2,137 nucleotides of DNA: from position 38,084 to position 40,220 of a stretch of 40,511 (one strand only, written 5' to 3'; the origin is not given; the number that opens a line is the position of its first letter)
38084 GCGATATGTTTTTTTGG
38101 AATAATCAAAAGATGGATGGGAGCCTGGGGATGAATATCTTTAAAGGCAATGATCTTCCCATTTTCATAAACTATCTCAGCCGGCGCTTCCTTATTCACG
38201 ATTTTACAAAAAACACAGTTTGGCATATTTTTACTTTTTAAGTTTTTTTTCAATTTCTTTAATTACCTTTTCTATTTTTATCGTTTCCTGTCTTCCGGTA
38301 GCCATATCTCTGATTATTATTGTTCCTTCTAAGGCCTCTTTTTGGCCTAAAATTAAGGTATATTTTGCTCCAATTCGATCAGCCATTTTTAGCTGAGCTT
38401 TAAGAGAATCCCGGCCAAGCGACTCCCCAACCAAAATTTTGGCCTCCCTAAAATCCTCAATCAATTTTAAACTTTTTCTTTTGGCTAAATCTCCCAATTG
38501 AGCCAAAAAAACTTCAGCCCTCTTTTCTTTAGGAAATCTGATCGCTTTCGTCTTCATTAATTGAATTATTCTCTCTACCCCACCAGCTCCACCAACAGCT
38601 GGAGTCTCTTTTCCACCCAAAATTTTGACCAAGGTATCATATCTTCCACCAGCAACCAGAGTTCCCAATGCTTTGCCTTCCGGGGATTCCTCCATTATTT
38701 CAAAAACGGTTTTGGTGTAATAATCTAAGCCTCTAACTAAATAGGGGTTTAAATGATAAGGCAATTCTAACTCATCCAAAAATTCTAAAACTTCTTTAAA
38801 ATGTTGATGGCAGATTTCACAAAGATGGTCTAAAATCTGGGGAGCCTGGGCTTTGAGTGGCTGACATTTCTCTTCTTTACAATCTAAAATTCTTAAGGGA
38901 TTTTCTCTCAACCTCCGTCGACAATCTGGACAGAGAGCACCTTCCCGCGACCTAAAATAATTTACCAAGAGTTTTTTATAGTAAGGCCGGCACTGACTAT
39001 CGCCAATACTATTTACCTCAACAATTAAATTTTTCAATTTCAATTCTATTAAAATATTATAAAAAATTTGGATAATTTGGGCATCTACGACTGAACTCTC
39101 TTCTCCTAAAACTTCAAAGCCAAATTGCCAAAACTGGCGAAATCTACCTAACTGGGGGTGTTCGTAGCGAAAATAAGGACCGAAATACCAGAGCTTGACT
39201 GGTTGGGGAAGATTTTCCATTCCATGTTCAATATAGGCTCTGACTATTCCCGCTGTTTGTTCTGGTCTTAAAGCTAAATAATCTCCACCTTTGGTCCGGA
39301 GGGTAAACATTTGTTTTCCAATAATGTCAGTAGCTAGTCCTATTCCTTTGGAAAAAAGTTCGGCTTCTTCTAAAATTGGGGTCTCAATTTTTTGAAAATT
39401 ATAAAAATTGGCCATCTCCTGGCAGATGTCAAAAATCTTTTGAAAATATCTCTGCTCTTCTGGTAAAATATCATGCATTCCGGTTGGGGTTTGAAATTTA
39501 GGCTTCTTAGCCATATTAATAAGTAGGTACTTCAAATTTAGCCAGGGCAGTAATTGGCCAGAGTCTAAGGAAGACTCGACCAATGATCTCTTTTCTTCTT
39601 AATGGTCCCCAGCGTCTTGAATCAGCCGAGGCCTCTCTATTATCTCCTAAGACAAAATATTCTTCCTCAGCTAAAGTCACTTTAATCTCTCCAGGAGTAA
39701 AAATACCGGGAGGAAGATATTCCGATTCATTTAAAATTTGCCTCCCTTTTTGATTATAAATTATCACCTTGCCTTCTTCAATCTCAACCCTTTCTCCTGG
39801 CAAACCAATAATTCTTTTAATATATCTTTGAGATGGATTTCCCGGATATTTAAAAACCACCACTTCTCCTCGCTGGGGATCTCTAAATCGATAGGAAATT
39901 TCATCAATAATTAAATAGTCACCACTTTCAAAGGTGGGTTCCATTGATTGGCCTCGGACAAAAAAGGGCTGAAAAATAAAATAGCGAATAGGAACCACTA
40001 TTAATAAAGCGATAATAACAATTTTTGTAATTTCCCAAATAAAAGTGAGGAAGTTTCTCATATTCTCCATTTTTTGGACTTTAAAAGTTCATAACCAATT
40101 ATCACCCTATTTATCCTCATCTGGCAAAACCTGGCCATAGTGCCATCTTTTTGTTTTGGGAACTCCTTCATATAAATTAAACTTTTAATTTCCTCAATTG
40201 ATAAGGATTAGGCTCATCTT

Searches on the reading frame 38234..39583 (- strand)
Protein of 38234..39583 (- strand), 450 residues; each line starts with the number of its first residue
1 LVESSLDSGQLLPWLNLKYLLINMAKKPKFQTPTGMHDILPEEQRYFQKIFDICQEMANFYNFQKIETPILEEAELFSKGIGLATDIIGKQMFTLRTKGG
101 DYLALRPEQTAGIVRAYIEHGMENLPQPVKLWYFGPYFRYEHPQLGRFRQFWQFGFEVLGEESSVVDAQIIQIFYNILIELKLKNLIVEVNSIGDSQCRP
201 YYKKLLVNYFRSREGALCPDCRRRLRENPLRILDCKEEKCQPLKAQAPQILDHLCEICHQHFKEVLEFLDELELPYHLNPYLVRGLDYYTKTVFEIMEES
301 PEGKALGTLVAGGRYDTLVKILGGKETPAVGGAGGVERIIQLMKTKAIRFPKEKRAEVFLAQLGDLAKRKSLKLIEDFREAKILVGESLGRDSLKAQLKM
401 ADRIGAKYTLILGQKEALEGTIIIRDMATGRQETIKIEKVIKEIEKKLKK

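Call 35: search_protein_families(library=pfam, proteins=[window:38234-39583:-], max_evalue=0.001)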
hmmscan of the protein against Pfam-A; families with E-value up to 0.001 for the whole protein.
window:38234-39583:- (450 aa): 3 families
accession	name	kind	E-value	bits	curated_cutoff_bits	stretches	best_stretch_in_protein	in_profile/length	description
PF13393.11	tRNA-synt_His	-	5.3e-38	131.4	25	1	35-338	1-307/308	Histidyl-tRNA synthetase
PF00587.30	tRNA-synt_2b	-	6.7e-13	49.5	29.3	1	93-324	1-147/179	tRNA synthetase class II core domain (G, H, P, S and T)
PF03129.25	HGTP_anticodon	-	3.8e-12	46.6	21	1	367-446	14-93/94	Anticodon binding domain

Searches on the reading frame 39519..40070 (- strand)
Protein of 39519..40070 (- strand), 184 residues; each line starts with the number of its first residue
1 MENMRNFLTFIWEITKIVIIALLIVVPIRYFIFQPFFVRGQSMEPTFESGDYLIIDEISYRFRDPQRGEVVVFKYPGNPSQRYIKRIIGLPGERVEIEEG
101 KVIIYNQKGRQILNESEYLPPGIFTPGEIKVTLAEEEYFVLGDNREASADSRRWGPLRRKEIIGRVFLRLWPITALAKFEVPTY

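Call 35: search_protein_families(library=pfam, proteins=[window:39519-40070:-], max_evalue=0.001)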
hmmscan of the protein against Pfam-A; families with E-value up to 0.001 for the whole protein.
window:39519-40070:- (184 aa): 2 families
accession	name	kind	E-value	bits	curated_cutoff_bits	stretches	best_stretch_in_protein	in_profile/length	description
PF10502.14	Peptidase_S26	-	1.8e-48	165.1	22.9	1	12-171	2-168/168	Signal peptidase, peptidase S26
PF00717.28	Peptidase_S24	-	3.7e-08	33.5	23.3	1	37-95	39-89/116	Peptidase S24-like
